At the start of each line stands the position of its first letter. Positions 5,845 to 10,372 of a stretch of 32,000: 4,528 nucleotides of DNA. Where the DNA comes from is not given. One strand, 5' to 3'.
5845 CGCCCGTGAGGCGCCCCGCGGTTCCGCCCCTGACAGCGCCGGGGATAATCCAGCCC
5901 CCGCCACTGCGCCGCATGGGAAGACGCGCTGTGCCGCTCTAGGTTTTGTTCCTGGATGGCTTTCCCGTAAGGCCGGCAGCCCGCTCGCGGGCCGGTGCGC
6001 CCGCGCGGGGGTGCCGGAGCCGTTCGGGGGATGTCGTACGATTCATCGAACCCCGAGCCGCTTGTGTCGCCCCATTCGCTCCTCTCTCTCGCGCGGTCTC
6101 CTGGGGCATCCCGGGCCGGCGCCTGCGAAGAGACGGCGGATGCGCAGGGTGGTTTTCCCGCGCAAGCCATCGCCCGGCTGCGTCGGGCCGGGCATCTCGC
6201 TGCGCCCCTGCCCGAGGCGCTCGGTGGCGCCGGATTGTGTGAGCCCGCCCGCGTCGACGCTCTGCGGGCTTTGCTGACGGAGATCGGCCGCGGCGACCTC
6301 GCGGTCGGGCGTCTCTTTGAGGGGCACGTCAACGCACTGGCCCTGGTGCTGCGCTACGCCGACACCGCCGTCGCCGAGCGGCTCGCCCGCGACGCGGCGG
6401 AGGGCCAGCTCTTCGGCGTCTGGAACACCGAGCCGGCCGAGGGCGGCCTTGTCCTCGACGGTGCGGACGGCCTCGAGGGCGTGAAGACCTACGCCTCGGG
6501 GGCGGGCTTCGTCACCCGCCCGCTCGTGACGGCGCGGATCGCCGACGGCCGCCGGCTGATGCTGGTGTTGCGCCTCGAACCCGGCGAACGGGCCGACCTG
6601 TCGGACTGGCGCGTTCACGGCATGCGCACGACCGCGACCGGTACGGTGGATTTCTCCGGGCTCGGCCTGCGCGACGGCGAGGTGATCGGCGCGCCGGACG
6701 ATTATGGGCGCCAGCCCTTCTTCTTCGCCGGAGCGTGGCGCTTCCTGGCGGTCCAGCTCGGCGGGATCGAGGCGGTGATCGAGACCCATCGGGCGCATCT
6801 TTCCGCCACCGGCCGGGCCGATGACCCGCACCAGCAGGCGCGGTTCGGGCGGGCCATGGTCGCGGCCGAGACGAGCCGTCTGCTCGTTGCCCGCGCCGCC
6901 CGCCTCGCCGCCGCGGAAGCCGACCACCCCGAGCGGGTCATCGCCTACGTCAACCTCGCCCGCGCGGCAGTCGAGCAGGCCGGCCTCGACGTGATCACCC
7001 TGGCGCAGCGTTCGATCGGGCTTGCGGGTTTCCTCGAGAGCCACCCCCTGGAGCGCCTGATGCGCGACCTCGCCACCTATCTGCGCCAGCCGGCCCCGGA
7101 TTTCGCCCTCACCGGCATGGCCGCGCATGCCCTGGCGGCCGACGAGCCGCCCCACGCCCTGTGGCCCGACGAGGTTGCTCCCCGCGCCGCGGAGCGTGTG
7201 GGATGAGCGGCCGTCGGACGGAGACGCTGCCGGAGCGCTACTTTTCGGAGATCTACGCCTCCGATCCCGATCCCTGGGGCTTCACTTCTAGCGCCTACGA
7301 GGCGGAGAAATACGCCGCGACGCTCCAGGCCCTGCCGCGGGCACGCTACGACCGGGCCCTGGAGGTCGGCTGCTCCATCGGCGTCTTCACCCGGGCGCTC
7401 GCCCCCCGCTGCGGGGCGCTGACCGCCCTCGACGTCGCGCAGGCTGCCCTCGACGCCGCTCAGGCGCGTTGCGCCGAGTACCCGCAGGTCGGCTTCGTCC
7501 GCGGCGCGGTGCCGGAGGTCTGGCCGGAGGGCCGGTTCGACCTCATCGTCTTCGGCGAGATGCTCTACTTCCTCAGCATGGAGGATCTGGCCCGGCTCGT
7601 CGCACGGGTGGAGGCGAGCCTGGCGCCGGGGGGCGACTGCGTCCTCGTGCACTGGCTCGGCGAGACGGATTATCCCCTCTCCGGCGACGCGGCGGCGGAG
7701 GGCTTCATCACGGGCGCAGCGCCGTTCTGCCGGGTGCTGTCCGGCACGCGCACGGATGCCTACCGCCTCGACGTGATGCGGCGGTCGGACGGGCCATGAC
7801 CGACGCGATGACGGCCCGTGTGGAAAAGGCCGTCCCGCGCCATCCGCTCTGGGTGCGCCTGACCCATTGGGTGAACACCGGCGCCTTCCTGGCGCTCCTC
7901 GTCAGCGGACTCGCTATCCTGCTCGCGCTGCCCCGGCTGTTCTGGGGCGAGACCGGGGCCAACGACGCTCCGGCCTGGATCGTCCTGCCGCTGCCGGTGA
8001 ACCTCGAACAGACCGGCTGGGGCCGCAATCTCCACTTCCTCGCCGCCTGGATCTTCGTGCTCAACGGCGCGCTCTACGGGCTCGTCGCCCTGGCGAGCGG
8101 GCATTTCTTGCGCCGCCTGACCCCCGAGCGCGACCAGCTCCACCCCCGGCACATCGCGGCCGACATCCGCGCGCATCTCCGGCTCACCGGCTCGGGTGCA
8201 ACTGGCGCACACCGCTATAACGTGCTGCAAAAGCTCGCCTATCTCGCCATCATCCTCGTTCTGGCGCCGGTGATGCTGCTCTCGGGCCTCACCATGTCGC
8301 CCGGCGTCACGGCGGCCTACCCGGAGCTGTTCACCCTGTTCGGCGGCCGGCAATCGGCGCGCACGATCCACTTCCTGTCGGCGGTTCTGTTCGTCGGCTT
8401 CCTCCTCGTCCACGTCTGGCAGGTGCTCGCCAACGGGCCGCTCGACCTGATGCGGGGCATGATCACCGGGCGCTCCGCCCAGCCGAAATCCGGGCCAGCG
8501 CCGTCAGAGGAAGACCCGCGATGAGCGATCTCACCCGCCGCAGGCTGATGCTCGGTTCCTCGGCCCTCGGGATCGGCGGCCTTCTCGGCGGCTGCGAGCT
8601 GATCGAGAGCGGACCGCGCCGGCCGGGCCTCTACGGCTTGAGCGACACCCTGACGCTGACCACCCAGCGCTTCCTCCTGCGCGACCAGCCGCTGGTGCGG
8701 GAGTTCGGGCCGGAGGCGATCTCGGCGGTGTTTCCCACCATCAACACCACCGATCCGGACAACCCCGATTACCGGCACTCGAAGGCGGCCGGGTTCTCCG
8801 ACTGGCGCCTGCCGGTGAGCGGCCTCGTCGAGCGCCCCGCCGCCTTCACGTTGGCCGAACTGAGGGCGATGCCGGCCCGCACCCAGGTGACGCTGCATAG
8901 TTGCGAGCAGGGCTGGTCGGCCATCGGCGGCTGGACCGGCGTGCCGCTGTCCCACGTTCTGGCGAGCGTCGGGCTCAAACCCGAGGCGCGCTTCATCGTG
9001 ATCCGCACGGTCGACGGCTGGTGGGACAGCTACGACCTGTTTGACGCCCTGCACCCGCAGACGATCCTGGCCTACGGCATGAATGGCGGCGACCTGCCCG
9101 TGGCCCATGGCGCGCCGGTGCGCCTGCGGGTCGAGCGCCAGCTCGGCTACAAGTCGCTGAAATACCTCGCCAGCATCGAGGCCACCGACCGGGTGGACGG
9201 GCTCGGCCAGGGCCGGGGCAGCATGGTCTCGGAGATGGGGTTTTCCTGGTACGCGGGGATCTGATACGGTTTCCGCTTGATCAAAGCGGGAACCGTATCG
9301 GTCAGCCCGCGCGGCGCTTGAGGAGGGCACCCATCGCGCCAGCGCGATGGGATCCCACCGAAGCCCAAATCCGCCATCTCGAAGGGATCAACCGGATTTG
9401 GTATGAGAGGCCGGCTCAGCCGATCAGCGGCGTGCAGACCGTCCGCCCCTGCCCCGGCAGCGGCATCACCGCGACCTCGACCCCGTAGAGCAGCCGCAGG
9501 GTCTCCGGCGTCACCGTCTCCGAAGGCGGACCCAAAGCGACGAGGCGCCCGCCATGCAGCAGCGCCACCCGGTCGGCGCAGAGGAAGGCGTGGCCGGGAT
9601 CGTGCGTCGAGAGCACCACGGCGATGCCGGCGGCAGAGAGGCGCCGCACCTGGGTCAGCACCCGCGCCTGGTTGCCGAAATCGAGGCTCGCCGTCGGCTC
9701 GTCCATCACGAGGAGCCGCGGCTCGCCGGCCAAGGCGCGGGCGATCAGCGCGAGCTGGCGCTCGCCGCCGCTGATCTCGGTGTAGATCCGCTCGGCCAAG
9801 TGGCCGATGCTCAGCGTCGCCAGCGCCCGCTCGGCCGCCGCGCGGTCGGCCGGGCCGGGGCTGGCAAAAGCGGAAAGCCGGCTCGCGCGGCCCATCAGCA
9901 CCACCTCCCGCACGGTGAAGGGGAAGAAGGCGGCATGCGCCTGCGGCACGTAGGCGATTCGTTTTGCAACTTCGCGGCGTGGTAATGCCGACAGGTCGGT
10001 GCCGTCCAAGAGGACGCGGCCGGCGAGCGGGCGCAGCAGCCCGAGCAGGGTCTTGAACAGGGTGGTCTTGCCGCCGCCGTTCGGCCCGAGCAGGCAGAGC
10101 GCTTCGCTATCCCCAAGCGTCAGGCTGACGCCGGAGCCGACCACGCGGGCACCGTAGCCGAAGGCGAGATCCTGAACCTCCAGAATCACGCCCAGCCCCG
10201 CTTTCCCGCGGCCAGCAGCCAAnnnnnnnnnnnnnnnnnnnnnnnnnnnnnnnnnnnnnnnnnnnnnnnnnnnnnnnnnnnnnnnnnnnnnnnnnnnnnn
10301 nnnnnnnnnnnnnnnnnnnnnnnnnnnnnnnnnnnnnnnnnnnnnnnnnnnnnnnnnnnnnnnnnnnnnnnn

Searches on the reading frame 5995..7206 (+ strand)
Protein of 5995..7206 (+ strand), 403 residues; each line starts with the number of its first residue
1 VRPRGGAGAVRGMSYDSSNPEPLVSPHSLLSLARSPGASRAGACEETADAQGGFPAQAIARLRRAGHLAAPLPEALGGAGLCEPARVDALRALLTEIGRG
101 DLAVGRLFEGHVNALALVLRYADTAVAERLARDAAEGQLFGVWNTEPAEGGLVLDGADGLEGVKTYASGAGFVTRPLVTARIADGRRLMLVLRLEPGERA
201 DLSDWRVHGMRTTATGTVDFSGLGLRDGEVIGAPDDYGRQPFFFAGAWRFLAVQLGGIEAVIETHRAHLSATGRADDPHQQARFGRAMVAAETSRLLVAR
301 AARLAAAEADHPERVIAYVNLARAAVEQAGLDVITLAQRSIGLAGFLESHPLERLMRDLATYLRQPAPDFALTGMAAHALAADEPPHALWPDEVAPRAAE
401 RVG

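Call 76: search_protein_families(library=pfam, proteins=[window:5995-7206:+], max_evalue=0.0001)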
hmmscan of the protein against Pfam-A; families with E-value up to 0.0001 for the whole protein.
window:5995-7206:+ (403 aa): 3 families
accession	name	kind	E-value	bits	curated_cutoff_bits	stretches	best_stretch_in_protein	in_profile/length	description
PF00441.29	Acyl-CoA_dh_1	-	1.4e-07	32.2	22.4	1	251-360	19-129/150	Acyl-CoA dehydrogenase, C-terminal domain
PF02771.21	Acyl-CoA_dh_N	-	5.2e-07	30.5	22.9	1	46-137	24-112/113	Acyl-CoA dehydrogenase, N-terminal domain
PF08028.16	Acyl-CoA_dh_2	-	8e-05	23.4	22.7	1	269-361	29-125/134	Acyl-CoA dehydrogenase, C-terminal domain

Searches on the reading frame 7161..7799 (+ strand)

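Call 76: search_protein_families(library=pfam, proteins=[window:7161-7799:+], max_evalue=0.0001)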
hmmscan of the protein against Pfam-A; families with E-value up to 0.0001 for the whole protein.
window:7161-7799:+ (212 aa): 5 families
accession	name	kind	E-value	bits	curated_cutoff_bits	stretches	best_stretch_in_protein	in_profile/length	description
PF05401.17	NodS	-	4.9e-18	66.1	24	1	37-148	17-127/201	Nodulation protein S (NodS)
PF13649.12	Methyltransf_25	-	9e-15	55.6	27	1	67-158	2-97/97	Methyltransferase domain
PF08241.18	Methyltransf_11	-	2.1e-13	51.2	21.2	1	67-161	1-94/95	Methyltransferase domain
PF08242.18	Methyltransf_12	-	5e-12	46.8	30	1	67-159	1-97/98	Methyltransferase domain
PF13489.12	Methyltransf_23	-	2.2e-08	34.5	27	1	49-170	7-124/164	Methyltransferase domain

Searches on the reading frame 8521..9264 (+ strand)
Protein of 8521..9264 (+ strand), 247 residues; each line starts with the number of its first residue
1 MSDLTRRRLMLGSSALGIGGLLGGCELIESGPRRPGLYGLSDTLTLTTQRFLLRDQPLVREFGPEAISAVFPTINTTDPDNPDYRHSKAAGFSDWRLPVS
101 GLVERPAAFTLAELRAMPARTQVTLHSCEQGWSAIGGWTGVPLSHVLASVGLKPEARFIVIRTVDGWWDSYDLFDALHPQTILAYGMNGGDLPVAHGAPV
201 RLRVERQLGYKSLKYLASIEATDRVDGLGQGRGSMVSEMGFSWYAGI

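Call 27: search_protein_families(library=pfam, proteins=[window:8521-9264:+], max_evalue=0.00001)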
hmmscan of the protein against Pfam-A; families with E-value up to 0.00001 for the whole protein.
window:8521-9264:+ (247 aa): 1 family
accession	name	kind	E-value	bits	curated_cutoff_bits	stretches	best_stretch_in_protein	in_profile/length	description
PF00174.25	Oxidored_molyb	-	4.1e-32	111.5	24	1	93-224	10-163/169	Oxidoreductase molybdopterin binding domain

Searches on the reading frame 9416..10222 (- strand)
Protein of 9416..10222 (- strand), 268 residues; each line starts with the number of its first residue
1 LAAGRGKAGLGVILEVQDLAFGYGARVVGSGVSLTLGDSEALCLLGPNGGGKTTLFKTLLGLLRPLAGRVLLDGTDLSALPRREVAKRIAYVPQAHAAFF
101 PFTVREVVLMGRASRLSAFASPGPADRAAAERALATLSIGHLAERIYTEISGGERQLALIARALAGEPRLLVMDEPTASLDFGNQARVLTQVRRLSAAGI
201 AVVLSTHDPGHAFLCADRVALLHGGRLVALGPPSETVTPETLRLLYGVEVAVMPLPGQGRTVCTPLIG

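Call 27: search_protein_families(library=pfam, proteins=[window:9416-10222:-], max_evalue=0.00001)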
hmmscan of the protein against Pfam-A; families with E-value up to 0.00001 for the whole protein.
window:9416-10222:- (268 aa): 2 families
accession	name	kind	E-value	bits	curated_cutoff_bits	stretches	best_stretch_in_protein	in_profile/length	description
PF00005.33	ABC_tran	-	4.9e-31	108.6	25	1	31-178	3-137/137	ABC transporter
PF13304.12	AAA_21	-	9.6e-16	59.1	27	1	133-209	221-300/304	AAA domain, putative AbiEii toxin, Type IV TA system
